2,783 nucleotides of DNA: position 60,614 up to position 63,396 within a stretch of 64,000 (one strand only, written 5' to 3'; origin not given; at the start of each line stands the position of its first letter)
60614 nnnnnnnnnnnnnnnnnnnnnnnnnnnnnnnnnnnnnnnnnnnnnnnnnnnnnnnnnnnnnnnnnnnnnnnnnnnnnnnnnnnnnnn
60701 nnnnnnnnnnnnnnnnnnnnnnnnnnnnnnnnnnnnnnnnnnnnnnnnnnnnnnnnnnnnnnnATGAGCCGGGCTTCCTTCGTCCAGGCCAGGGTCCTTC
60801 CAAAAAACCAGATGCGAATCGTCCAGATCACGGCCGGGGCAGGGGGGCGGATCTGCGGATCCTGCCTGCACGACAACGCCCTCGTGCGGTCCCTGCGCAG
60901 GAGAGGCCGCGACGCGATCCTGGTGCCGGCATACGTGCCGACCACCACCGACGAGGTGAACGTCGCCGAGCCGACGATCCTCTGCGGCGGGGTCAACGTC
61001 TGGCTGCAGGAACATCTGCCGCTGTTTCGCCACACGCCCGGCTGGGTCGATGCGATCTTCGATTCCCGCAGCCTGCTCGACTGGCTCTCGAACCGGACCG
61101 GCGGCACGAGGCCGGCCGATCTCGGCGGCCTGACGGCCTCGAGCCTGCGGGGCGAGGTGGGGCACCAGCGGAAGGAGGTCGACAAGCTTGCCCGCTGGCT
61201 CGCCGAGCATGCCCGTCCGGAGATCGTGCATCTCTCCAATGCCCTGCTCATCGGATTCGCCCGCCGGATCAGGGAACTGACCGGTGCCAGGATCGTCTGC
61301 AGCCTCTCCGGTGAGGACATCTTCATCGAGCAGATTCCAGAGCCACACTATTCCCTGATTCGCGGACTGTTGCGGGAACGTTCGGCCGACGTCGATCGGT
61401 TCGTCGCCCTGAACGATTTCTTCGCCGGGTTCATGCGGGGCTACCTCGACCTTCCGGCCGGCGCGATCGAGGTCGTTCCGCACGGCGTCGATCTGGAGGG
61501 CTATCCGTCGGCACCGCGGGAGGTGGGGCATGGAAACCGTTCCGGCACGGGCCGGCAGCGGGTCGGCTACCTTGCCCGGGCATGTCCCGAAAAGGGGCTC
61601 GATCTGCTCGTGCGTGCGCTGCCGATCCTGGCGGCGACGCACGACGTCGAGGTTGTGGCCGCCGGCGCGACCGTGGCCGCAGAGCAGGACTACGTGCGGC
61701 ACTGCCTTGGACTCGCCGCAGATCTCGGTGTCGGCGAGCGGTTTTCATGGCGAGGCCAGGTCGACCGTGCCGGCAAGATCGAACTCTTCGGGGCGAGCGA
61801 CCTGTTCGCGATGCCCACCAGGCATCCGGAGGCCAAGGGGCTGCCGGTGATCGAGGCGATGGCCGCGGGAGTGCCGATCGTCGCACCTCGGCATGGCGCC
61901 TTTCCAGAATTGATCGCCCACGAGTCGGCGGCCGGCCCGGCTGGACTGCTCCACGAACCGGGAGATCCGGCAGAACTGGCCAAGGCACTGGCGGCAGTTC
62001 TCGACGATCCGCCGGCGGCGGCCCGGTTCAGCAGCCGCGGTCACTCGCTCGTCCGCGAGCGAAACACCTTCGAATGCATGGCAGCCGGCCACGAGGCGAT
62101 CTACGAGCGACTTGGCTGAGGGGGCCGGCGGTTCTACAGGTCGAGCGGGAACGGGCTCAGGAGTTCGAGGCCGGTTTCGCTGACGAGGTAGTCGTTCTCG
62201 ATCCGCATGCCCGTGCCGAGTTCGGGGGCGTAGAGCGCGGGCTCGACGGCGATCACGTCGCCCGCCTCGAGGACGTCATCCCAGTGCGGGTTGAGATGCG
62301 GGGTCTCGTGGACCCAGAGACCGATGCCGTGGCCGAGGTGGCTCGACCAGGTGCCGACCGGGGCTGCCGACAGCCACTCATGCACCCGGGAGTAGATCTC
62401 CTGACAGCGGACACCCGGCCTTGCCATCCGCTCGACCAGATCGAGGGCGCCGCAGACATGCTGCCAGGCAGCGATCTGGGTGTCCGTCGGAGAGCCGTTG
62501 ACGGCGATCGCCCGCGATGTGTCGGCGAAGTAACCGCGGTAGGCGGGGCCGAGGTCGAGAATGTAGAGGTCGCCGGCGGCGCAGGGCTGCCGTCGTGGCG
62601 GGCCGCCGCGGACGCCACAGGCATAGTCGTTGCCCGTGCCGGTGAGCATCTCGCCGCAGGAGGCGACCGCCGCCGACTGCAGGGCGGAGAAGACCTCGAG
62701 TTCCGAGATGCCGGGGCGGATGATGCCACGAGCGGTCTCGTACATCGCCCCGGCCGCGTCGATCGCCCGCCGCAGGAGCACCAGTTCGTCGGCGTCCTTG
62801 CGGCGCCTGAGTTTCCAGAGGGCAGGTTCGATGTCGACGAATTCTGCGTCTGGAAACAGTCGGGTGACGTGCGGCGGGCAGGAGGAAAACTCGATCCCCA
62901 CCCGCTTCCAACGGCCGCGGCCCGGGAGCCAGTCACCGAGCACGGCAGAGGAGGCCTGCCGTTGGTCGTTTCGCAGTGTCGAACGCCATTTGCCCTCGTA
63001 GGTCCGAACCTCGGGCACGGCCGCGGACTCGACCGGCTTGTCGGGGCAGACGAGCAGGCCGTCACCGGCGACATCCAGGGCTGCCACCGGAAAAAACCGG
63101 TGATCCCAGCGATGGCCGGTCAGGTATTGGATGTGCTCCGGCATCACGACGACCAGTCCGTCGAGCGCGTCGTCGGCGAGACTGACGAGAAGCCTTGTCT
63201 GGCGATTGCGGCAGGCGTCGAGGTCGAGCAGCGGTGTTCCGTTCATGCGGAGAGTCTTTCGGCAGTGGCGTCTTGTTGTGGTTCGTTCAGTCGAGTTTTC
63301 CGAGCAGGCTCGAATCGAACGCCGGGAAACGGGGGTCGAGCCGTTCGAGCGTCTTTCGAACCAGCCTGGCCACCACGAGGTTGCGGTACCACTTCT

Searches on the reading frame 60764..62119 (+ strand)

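Call 69: search_protein_families(library=pfam, proteins=[window:60764-62119:+], max_evalue=0.001)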
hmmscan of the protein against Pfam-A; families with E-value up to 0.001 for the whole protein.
window:60764-62119:+ (451 aa): 6 families
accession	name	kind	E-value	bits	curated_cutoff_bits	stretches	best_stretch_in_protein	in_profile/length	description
PF00534.26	Glycos_transf_1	-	1e-27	97.2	26.4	1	262-426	13-169/172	Glycosyl transferases group 1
PF13692.12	Glyco_trans_1_4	-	2.3e-24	86.7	27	1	265-415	2-142/142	Glycosyl transferases group 1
PF13439.12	Glyco_transf_4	-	3e-11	44.1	28.5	1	139-245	61-169/170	Glycosyltransferase Family 4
PF20706.3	GT4-conflict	-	1.7e-06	27.7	26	1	262-421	195-363/385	Family 4 Glycosyltransferase in conflict systems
PF13579.12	Glyco_trans_4_4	-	2.6e-05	25.1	29.7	1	137-241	58-158/158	Glycosyl transferase 4-like domain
PF13524.12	Glyco_trans_1_2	-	4.7e-05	23.8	25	1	326-437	28-136/144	Glycosyl transferase-like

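Call 77: search_protein_families(library=ncbifam, proteins=[window:60764-62119:+], max_evalue=0.001)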
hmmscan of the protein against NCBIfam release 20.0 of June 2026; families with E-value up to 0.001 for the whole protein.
window:60764-62119:+ (451 aa): 19 families
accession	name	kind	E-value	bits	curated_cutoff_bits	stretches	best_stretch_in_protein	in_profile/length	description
TIGR03088.1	stp2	hypoth_equivalog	1.9e-22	79.8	409.05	1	127-449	58-372/374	TIGR03088 family PEP-CTERM/XrtA system glycosyltransferase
NF041876.1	EPS_EpsE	equivalog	4.3e-22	78.9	400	1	234-434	187-380/389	exopolysaccharide biosynthesis GT4 family glycosyltransferase EpsE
TIGR03449.1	mycothiol_MshA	equivalog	6.9e-18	64.7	462.5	1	229-447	184-400/406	D-inositol-3-phosphate glycosyltransferase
TIGR04063.1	stp3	hypoth_equivalog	1e-14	54.3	442.05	1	230-450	177-395/397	TIGR04063 family PEP-CTERM/XrtA system glycosyltransferase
TIGR04047.1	MSMEG_0565_glyc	hypoth_equivalog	1.7e-14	53.7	259.85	1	236-448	162-372/373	MSMEG_0565 family glycosyltransferase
TIGR02149.1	glgA_Coryne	subfamily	2.2e-14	53.4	302.4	1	223-449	159-389/391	glycogen synthase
TIGR03999.1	thiol_BshA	equivalog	2.8e-13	49.5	273.7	1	317-450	247-373/375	N-acetyl-alpha-D-glucosaminyl L-malate synthase BshA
NF038295.1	EPS_HpsP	equivalog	2.9e-13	49.6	550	1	237-449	180-386/388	hormogonium polysaccharide biosynthesis glycosyltransferase HpsP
NF012028.0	PRK15484.1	subfamily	8.2e-12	44.9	618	1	219-444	149-372/380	lipopolysaccharide N-acetylglucosaminyltransferase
NF041010.1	glycosy_Agl16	equivalog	8.5e-12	44.6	575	1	209-432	133-334/352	glycosylation protein Agl16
NF038011.1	PelF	equivalog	3.1e-11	43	100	1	235-447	282-489/489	GT4 family glycosyltransferase PelF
NF053787.1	GlcN_PG_synth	equivalog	1.9e-10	40.2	480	1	235-427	166-338/361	N-acetylglucosaminyl phosphatidylglycerol synthase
NF046085.1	XrtY_assoc_Gly1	equivalog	8.5e-10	38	400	1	265-377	210-316/387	XrtY-associated glycosyltransferase XYAG1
NF047684.1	TeichurnBiosyTuaC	equivalog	2.9e-08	33.1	550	1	235-421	187-360/391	teichuronic acid biosynthesis protein TuaC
NF038298.1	EPS_HpsO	equivalog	8.2e-07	28.1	575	1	359-450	302-387/388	hormogonium polysaccharide biosynthesis glycosyltransferase HpsO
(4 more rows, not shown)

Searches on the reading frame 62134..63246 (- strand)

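Call 69: search_protein_families(library=pfam, proteins=[window:62134-63246:-], max_evalue=0.001)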
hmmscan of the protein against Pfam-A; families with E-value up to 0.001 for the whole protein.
window:62134-63246:- (370 aa): 2 families
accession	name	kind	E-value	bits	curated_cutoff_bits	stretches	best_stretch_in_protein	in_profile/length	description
PF00557.29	Peptidase_M24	-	8.5e-39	133.9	23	1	157-357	2-208/208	Metallopeptidase family M24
PF01321.24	Creatinase_N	-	4.8e-10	40.5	22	1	15-147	1-126/128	Creatinase/Prolidase N-terminal domain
